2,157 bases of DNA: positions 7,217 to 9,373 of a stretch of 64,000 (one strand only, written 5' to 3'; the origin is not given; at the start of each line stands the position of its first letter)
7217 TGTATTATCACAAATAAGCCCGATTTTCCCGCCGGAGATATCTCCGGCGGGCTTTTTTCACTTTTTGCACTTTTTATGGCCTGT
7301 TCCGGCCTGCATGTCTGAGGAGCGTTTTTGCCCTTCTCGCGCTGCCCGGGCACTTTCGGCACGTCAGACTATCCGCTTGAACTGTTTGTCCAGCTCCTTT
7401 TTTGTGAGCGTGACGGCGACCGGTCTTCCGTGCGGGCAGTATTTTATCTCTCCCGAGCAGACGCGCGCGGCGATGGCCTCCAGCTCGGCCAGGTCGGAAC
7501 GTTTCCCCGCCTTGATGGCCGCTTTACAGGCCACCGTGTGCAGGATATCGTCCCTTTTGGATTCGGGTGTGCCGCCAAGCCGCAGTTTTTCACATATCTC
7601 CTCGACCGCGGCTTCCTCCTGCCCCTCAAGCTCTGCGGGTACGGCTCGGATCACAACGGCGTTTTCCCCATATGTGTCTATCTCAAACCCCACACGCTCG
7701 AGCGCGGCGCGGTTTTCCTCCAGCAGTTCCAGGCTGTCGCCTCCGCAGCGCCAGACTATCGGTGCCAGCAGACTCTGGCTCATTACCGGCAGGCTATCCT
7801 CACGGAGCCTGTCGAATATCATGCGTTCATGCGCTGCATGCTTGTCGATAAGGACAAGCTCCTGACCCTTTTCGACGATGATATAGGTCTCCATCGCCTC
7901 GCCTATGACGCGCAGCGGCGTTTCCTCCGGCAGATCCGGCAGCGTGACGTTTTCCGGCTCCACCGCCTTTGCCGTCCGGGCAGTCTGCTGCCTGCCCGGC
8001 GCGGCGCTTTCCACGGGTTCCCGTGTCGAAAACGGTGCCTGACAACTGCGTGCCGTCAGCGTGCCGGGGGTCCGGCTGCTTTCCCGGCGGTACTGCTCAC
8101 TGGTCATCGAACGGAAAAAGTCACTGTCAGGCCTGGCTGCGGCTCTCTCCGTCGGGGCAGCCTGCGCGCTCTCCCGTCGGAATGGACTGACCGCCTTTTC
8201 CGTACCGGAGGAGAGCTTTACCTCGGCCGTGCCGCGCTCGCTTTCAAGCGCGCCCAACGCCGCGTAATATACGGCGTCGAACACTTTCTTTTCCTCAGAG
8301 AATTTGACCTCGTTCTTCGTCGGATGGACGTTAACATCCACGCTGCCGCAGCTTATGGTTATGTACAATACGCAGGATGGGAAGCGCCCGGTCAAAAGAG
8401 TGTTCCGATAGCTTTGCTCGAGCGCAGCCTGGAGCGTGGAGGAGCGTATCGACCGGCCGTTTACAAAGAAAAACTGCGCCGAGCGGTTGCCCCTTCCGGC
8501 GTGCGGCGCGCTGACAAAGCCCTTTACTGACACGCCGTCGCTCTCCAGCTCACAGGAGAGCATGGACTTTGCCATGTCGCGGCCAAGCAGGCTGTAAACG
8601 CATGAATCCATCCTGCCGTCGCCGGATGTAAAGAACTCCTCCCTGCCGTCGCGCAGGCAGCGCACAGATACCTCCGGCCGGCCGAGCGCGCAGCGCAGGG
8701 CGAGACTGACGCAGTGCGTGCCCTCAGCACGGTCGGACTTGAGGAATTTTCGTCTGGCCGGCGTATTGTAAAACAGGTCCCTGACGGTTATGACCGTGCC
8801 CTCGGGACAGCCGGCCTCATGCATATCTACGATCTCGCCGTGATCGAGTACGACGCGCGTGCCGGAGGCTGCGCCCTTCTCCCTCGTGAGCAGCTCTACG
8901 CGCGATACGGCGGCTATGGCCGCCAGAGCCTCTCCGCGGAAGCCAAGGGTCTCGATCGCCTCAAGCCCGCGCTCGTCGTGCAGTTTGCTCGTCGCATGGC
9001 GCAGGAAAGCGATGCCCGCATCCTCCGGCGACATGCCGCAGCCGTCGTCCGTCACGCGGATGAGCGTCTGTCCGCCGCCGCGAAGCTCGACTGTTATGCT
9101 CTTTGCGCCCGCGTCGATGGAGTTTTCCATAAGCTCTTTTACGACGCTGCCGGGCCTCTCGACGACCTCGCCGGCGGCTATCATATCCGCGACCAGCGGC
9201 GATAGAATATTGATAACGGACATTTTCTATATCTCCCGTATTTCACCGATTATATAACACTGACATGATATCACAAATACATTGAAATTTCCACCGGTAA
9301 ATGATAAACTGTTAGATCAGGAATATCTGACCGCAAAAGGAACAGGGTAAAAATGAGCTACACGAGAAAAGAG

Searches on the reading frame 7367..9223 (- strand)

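Call 73: search_protein_families(library=pfam, proteins=[window:7367-9223:-], max_evalue=0.00001)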
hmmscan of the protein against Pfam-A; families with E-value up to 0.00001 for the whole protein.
window:7367-9223:- (619 aa): 4 families
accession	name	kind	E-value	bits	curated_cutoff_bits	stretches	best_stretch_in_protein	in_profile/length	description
PF01119.25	DNA_mis_repair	-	2.7e-35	121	26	1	210-321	2-113/119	DNA mismatch repair protein, C-terminal domain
PF08676.16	MutL_C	-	9.3e-31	106.9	25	1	444-575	5-141/142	MutL C terminal dimerisation domain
PF13589.12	HATPase_c_3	-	3e-11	44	25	1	26-123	5-102/137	Histidine kinase-, DNA gyrase B-, and HSP90-like ATPase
PF02518.31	HATPase_c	-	2.4e-08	34.8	26.4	1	23-78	5-63/111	Histidine kinase-, DNA gyrase B-, and HSP90-like ATPase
